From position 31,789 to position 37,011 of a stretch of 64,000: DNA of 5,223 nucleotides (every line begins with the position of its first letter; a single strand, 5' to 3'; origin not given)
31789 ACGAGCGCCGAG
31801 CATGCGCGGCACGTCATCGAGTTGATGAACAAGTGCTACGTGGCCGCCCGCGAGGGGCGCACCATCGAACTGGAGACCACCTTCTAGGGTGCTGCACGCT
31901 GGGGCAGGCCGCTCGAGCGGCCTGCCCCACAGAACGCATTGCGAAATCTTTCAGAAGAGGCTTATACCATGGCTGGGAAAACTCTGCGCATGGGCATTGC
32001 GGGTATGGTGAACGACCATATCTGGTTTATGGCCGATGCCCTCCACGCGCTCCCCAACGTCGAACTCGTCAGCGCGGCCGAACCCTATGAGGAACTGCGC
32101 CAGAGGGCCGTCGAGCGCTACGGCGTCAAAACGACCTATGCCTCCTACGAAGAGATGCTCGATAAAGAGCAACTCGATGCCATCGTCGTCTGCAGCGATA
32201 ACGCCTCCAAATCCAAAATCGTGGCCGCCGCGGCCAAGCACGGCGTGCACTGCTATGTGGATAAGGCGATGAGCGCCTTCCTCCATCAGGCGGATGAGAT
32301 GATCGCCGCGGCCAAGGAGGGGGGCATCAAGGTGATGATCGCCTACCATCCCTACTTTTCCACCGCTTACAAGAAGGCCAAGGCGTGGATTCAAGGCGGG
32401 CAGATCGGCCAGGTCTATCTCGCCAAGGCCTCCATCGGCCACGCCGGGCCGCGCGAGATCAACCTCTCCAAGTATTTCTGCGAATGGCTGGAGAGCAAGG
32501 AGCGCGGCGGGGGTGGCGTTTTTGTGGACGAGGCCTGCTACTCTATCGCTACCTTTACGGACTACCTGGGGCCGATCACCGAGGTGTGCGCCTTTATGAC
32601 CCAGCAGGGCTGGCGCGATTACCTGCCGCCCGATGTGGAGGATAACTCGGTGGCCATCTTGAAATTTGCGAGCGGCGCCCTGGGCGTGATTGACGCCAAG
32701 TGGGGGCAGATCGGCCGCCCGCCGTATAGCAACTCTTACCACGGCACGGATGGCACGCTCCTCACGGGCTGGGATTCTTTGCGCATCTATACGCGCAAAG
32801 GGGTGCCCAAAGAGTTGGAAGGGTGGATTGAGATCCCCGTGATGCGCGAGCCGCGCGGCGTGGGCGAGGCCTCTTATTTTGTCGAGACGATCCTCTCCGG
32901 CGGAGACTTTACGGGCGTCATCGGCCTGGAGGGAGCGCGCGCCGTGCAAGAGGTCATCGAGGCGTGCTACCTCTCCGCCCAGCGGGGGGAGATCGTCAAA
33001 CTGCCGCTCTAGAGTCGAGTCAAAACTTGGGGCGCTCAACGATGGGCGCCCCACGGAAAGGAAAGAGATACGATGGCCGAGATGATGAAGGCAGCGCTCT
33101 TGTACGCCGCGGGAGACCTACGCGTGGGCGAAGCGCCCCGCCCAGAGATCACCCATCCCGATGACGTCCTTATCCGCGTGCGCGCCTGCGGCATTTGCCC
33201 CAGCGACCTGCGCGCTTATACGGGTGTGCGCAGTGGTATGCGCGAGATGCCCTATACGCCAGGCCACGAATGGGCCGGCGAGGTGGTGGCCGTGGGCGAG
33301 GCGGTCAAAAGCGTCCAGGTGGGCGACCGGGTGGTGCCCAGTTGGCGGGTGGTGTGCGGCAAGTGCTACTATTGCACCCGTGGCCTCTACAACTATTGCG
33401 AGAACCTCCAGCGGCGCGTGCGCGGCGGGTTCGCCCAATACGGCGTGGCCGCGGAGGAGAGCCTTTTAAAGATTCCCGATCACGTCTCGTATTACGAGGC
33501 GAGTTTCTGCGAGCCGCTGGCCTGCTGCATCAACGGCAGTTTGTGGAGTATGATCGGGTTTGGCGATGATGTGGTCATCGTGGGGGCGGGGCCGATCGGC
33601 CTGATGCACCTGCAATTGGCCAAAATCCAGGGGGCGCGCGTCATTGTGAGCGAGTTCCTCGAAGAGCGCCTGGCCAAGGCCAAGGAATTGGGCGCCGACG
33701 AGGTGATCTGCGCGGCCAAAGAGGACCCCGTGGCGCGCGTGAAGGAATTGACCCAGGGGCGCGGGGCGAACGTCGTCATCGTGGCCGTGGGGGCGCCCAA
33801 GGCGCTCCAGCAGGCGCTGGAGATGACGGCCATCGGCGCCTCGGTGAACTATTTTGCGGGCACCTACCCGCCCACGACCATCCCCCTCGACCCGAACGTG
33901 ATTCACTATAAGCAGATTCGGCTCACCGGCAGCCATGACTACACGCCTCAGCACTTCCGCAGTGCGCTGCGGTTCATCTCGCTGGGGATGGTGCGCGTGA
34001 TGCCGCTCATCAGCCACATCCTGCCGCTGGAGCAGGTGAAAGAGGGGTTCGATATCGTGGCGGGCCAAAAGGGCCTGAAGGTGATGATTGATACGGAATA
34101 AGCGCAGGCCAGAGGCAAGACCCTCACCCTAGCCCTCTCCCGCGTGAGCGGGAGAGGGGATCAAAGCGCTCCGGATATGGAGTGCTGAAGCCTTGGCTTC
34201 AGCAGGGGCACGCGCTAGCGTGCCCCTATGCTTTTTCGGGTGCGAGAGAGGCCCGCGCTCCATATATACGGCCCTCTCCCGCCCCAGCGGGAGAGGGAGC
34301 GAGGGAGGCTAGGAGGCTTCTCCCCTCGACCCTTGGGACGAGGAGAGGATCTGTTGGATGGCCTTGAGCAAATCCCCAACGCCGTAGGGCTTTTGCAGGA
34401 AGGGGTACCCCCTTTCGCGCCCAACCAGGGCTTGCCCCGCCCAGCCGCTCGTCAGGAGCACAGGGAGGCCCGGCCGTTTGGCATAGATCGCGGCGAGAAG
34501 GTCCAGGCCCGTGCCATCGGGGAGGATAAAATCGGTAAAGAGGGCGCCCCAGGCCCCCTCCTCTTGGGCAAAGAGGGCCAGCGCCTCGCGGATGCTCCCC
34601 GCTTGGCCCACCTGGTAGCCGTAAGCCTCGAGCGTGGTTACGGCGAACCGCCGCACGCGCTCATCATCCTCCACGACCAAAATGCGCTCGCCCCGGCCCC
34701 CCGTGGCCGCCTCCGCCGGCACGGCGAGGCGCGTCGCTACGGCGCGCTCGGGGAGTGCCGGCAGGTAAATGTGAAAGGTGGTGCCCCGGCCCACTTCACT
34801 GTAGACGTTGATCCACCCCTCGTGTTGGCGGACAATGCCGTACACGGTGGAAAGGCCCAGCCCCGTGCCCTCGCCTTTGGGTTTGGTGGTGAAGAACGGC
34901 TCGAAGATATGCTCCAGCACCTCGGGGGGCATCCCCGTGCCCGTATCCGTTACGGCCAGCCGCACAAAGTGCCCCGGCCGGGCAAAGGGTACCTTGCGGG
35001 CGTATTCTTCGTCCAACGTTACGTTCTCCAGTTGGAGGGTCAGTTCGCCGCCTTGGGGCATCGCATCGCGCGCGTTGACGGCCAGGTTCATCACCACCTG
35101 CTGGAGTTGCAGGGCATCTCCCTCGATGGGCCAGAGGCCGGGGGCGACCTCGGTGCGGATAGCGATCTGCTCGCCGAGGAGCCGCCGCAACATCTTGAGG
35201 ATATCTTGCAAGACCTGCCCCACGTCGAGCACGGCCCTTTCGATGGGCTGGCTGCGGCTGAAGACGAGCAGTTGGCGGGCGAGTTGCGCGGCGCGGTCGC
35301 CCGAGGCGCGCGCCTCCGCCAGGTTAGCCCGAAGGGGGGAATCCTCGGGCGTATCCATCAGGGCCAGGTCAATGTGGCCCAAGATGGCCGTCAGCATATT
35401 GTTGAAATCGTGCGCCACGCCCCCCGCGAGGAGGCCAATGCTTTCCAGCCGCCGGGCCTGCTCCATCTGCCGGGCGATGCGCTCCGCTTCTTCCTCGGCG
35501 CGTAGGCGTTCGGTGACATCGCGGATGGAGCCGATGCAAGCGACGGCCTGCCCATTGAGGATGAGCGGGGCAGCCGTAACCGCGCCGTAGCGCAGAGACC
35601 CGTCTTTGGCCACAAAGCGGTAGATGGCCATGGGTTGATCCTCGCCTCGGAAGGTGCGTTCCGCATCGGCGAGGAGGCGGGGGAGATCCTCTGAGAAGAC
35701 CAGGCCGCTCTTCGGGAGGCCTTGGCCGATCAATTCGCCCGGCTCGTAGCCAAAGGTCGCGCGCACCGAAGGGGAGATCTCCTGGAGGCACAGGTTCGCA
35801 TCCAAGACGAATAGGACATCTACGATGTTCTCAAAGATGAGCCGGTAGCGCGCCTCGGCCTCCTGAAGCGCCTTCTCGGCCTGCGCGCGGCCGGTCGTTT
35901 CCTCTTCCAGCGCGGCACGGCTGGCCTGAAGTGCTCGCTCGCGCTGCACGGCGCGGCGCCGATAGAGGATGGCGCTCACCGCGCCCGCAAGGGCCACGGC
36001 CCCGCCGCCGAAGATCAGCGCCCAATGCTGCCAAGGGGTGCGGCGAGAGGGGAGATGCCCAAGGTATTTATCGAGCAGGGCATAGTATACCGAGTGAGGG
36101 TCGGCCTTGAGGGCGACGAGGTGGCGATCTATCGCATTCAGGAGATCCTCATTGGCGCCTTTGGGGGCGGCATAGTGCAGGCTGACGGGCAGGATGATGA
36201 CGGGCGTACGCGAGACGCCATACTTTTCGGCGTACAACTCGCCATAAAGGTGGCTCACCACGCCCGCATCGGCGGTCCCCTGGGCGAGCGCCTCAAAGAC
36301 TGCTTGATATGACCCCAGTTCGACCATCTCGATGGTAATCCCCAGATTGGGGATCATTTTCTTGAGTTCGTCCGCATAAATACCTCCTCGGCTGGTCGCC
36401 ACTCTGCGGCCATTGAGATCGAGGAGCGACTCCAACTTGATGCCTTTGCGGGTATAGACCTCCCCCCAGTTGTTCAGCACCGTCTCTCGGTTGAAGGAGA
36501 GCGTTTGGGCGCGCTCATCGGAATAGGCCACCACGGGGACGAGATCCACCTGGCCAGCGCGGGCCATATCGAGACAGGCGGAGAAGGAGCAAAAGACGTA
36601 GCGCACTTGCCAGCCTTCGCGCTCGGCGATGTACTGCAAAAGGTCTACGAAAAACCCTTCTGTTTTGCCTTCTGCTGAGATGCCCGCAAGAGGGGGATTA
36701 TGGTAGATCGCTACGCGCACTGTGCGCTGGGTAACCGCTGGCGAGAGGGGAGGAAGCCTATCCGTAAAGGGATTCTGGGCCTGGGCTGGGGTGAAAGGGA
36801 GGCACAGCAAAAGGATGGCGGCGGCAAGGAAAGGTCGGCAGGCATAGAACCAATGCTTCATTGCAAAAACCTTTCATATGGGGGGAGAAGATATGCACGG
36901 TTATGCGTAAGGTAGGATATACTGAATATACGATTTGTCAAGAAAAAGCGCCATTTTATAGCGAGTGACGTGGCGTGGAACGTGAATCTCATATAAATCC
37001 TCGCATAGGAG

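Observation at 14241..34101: Candidate undescribed pathway: ten Gfo/Idh/MocA dehydrogenases built around an orphan glycyl radical enzyme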

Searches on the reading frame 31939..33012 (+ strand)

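Call 4: search_protein_families(library=pfam, proteins=[window:31939-33012:+])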
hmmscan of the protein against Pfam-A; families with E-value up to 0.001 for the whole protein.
window:31939-33012:+ (357 aa): 3 families
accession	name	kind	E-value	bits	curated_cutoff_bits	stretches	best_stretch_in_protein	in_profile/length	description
PF22725.1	GFO_IDH_MocA_C3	-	3.7e-20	72.6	27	1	144-274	1-123/124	GFO/IDH/MocA C-terminal domain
PF01408.29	GFO_IDH_MocA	-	4e-14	53.8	24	1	32-136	17-120/120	Oxidoreductase family, NAD-binding Rossmann fold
PF02894.22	GFO_IDH_MocA_C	-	1.8e-11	44.7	22.9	1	149-355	2-218/218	Oxidoreductase family, C-terminal alpha/beta domain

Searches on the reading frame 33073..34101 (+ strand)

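Call 4: search_protein_families(library=pfam, proteins=[window:33073-34101:+])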
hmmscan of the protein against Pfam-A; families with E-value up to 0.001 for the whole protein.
window:33073-34101:+ (342 aa): 4 families
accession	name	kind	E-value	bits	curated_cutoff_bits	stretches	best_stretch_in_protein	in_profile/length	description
PF08240.17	ADH_N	-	4.7e-31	107.6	23.5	1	29-136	2-104/104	Alcohol dehydrogenase GroES-like domain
PF00107.32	ADH_zinc_N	-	7.3e-31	107.2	31.8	1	174-302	1-127/129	Zinc-binding dehydrogenase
PF16912.11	Glu_dehyd_C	-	6.8e-08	32.7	34.9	1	166-339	33-209/211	Glucose dehydrogenase C-terminus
PF13602.12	ADH_zinc_N_2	-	2.1e-05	25.9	27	1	206-329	1-123/134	Zinc-binding dehydrogenase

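Call 7: search_protein_families(library=ncbifam, proteins=[window:33073-34101:+], max_evalue=0.00001)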
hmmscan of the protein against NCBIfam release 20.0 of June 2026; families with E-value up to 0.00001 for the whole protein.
window:33073-34101:+ (342 aa): 23 families
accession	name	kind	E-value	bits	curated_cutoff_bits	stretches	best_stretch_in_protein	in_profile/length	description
NF041097.1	keto_inos_dh_IolM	equivalog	3e-61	207.2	450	1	5-339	29-387/389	scyllo-inosose 3-dehydrogenase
TIGR00692.1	tdh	equivalog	1.8e-59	201.5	458.35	1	18-338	13-337/340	L-threonine 3-dehydrogenase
NF003808.0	PRK05396.1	equivalog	6.8e-55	186.3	380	1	16-340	13-339/341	L-threonine 3-dehydrogenase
NF007489.0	PRK10083.1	equivalog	7.9e-43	146.7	376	1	6-331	2-325/339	Zn-dependent oxidoreductase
TIGR03366.1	HpnZ_proposed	hypoth_equivalog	2.3e-42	145.3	328.1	1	29-321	5-314/315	putative phosphonate catabolism associated alcohol dehydrogenase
NF010344.0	PRK13771.1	subfamily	1.4e-41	142.6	349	1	5-333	1-324/334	putative alcohol dehydrogenase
TIGR03989.1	Rxyl_3153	subfamily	3.2e-41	141.8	440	2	117-336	138-365/370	NDMA-dependent alcohol dehydrogenase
TIGR03451.1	mycoS_dep_FDH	equivalog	2e-38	132.2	512.9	2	29-111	26-106/358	S-(hydroxymethyl)mycothiol dehydrogenase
NF007642.0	PRK10309.1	equivalog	3.5e-38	131.7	550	1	5-324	1-328/347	galactitol-1-phosphate 5-dehydrogenase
NF006940.0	PRK09422.1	equivalog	3.1e-35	121.7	344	1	5-327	1-320/338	alcohol dehydrogenase AdhP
NF041172.1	AcrlCoa_red_Thmprot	equivalog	2.4e-34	118.8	500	1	5-333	1-325/334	acryloyl-CoA reductase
NF007375.0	PRK09880.1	equivalog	7.2e-34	117.1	469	1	28-333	26-333/344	L-idonate 5-dehydrogenase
TIGR02824.1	quinone_pig3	subfamily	3.9e-31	108.3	296.8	2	118-328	92-311/325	putative NAD(P)H quinone oxidoreductase, PIG3 family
NF047908.1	AldhRedAhr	equivalog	6.2e-30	104.2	470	1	28-336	27-330/335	NADPH-dependent aldehyde reductase Ahr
TIGR02818.1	adh_III_F_hyde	equivalog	6.9e-26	91.2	543.95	2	6-113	3-109/368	S-(hydroxymethyl)glutathione dehydrogenase/class III alcohol dehydrogenase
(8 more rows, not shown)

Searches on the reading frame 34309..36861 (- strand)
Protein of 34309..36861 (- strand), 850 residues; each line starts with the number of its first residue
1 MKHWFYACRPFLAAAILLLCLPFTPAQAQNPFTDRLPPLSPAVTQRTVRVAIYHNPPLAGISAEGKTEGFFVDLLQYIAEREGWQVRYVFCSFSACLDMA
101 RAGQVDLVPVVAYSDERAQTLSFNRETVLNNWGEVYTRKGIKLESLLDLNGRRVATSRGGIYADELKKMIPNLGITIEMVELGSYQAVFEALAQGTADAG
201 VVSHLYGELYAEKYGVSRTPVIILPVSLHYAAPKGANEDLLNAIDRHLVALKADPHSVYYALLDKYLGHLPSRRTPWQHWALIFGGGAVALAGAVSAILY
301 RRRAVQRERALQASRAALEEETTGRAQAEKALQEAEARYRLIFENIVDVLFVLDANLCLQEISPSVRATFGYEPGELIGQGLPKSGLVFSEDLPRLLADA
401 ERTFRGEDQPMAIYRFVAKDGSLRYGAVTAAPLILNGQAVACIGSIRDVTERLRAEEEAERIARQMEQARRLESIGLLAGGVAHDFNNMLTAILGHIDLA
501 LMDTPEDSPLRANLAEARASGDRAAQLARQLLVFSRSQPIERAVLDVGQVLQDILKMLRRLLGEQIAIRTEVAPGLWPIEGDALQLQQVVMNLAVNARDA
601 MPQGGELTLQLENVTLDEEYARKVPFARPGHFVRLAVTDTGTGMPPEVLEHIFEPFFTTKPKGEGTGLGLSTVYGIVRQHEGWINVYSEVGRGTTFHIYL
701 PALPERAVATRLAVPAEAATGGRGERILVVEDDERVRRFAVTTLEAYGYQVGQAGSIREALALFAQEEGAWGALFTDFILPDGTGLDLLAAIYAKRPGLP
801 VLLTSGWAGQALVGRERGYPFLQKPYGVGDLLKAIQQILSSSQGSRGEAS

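Call 9: search_protein_families(library=pfam, proteins=[window:34309-36861:-])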
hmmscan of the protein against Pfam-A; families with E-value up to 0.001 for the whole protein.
window:34309-36861:- (850 aa): 10 families
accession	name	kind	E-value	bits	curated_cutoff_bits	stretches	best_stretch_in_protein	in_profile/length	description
PF02518.31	HATPase_c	-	1.3e-26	93.6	26.4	1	581-702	1-109/111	Histidine kinase-, DNA gyrase B-, and HSP90-like ATPase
PF00497.25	SBP_bac_3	-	3.2e-15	56.5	26.4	1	49-129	2-83/132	Bacterial extracellular solute-binding proteins, family 3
PF00072.30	Response_reg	-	6.5e-13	49.3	30.2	1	727-836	1-111/111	Response regulator receiver domain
PF08448.16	PAS_4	-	9.5e-08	32.7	23.1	1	343-453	1-109/110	PAS fold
PF00512.31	HisKA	-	2e-07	31.4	26.9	1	477-538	4-64/66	His Kinase A (phospho-acceptor) domain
PF12974.12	Phosphonate-bd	-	4.8e-07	29.8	27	1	72-255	17-220/242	ABC transporter, phosphonate, periplasmic substrate-binding protein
PF13426.13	PAS_9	-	9.4e-07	29.5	27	1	351-451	5-103/103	PAS domain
PF00989.32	PAS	-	9.6e-07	29.2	22.6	1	338-449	2-113/113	PAS fold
PF08447.18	PAS_3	-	1.2e-06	29.1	25.6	1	362-444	4-87/89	PAS fold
PF09084.16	NMT1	-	4.4e-05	23.9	20.5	1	131-201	73-145/216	NMT1/THI5 like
